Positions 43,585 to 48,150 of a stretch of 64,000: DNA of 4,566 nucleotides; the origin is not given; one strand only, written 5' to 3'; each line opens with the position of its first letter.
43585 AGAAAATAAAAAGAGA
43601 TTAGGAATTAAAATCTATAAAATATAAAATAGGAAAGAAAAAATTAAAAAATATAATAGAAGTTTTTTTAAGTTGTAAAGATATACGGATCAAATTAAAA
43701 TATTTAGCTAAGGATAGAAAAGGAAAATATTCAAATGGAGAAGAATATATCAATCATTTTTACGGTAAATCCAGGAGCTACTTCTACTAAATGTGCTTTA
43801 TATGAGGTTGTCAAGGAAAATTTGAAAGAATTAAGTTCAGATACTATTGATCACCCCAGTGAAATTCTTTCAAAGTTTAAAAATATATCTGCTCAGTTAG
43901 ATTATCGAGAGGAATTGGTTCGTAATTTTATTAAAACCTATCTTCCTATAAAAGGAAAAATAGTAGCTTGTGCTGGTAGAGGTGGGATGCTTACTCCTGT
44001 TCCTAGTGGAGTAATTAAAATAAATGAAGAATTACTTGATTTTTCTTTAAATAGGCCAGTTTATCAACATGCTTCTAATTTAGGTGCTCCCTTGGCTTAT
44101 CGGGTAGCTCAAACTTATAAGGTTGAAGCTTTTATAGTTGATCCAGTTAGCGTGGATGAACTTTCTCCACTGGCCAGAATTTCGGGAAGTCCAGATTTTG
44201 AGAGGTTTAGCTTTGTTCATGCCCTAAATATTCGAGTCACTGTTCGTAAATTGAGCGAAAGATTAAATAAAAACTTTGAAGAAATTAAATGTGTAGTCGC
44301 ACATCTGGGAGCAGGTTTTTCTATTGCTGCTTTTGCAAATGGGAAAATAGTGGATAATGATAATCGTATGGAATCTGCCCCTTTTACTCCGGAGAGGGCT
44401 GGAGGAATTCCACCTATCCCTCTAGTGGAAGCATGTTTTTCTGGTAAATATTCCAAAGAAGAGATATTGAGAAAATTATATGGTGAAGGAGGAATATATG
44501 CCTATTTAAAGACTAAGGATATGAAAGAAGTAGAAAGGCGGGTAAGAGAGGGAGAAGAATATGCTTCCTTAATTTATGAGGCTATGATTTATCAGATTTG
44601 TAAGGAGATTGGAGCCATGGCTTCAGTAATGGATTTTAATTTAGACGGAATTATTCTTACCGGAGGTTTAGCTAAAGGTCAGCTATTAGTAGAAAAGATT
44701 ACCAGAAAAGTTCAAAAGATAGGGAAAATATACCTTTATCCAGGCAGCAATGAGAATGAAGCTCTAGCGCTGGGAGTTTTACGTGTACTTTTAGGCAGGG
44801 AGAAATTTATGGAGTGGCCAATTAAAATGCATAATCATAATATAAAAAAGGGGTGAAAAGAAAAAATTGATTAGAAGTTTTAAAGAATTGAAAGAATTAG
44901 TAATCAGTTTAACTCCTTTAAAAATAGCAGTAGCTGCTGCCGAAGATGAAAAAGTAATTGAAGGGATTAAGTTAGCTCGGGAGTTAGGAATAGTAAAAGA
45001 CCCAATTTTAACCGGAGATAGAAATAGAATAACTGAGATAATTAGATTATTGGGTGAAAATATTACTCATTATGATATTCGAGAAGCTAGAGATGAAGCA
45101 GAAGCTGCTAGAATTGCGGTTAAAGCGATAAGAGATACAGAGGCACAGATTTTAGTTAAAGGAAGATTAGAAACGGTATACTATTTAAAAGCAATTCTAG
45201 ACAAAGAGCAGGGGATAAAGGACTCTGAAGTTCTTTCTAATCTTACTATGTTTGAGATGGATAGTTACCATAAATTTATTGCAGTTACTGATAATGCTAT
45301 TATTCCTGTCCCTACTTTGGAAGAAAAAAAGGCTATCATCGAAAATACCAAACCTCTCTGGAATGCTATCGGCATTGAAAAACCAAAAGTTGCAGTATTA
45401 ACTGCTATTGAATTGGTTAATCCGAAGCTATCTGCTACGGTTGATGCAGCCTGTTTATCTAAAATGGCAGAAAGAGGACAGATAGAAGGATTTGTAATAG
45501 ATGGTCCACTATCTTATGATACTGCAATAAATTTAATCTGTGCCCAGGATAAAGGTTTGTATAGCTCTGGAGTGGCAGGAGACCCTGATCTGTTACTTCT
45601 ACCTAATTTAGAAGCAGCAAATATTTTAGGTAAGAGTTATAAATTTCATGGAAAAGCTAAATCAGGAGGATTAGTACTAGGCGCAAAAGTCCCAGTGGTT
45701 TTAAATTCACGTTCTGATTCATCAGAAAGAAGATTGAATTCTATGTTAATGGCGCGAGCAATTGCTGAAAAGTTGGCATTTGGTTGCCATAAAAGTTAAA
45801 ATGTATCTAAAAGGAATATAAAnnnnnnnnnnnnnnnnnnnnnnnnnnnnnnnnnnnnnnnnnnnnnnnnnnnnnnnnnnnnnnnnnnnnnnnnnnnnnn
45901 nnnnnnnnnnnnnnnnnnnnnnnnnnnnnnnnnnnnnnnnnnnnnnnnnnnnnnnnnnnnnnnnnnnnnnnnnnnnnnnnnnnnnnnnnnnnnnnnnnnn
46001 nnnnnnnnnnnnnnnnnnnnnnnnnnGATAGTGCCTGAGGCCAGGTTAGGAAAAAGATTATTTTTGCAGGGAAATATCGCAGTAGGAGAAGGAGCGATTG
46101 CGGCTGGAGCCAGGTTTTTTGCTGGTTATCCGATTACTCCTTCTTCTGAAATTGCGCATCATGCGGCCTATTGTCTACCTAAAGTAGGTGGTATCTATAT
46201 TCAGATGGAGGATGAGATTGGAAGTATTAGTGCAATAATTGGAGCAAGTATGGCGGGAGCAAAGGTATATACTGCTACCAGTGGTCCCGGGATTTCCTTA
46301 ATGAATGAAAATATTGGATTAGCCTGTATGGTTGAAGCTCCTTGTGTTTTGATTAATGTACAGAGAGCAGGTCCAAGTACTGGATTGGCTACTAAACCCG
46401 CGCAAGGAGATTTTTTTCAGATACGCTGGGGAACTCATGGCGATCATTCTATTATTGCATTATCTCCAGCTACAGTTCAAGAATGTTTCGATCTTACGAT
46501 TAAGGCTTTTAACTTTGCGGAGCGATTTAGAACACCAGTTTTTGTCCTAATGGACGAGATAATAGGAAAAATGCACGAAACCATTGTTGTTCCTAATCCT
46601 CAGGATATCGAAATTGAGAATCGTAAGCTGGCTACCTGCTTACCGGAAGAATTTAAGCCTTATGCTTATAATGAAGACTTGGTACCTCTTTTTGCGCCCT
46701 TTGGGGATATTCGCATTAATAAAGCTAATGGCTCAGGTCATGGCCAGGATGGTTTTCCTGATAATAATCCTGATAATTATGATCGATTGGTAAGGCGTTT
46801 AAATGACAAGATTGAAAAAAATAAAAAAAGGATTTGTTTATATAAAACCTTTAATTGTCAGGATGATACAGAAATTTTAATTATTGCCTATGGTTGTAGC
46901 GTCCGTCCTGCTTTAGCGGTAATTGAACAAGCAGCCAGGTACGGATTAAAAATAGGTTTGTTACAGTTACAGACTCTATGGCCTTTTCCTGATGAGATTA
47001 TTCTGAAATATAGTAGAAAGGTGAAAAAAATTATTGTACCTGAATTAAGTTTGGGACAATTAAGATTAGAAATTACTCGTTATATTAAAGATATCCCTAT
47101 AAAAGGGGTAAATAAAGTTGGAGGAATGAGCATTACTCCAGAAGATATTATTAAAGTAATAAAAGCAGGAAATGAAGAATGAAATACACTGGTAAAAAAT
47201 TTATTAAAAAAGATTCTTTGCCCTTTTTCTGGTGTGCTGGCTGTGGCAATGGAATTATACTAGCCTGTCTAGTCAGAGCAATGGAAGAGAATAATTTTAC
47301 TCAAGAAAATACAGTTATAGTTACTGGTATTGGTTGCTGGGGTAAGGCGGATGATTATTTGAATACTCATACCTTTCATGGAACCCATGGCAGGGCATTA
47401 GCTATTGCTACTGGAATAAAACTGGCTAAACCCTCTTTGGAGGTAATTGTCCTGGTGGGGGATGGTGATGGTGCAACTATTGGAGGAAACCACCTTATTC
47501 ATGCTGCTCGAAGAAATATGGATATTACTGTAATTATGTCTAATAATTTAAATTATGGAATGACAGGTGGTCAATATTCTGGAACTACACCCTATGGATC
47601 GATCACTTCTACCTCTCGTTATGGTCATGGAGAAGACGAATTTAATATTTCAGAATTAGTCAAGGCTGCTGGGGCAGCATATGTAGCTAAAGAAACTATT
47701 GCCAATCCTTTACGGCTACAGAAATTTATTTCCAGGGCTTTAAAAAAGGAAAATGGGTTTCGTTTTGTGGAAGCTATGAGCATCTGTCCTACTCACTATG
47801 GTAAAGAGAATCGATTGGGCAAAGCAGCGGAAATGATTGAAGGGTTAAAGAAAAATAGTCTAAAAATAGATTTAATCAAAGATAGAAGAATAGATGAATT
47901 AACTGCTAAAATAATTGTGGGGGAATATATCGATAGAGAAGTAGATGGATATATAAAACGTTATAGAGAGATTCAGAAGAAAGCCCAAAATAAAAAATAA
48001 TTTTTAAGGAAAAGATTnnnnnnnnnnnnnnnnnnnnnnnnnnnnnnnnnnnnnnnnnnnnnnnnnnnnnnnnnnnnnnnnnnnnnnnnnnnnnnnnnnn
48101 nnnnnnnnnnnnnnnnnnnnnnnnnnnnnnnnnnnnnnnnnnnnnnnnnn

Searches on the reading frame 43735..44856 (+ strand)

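Call 36: search_protein_families(library=pfam, proteins=[window:43735-44856:+], max_evalue=0.00001)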
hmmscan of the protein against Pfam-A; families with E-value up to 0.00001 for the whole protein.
window:43735-44856:+ (373 aa): 1 family
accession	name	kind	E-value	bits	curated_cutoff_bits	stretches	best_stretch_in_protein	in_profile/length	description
PF00871.23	Acetate_kinase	-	1.1e-17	64.2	22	1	169-330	185-351/392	Acetokinase family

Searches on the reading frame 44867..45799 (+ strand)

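Call 36: search_protein_families(library=pfam, proteins=[window:44867-45799:+], max_evalue=0.00001)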
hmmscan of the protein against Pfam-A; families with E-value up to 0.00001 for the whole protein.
window:44867-45799:+ (310 aa): 1 family
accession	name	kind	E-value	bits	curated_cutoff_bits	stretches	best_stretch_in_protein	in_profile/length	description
PF01515.24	PTA_PTB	-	2.5e-36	126.1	24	1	75-296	98-318/319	Phosphate acetyl/butaryl transferase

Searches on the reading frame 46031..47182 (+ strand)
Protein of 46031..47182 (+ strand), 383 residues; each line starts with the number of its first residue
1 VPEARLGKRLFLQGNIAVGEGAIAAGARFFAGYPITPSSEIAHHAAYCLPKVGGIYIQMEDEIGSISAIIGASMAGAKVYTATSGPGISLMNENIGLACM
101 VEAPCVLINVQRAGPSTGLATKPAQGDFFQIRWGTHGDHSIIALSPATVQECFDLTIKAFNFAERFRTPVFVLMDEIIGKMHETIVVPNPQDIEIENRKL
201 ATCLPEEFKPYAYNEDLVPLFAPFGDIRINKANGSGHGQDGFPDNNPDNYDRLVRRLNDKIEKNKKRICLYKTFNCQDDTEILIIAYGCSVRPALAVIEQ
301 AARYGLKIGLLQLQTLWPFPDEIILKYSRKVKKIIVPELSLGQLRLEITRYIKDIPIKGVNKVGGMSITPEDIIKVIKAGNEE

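Call 36: search_protein_families(library=pfam, proteins=[window:46031-47182:+], max_evalue=0.00001)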
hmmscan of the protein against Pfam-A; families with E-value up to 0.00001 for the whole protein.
window:46031-47182:+ (383 aa): 3 families
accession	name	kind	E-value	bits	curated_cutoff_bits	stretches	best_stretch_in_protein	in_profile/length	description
PF01855.24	POR_N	-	2e-65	221.2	27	1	20-251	1-226/231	Pyruvate flavodoxin/ferredoxin oxidoreductase, thiamine diP-bdg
PF17147.9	PFOR_II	-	1.2e-18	67.8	27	1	281-373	2-102/102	Pyruvate:ferredoxin oxidoreductase core domain II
PF02780.25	Transketolase_C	-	8.3e-08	32.6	25.9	1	278-338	8-68/124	Transketolase, C-terminal domain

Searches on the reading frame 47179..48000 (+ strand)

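Call 36: search_protein_families(library=pfam, proteins=[window:47179-48000:+], max_evalue=0.00001)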
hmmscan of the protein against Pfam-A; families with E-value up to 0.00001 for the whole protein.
window:47179-48000:+ (273 aa): 1 family
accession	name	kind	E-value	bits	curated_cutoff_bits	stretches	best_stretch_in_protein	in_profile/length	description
PF02775.26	TPP_enzyme_C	-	1.9e-31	109.4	21.9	1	57-198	18-150/151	Thiamine pyrophosphate enzyme, C-terminal TPP binding domain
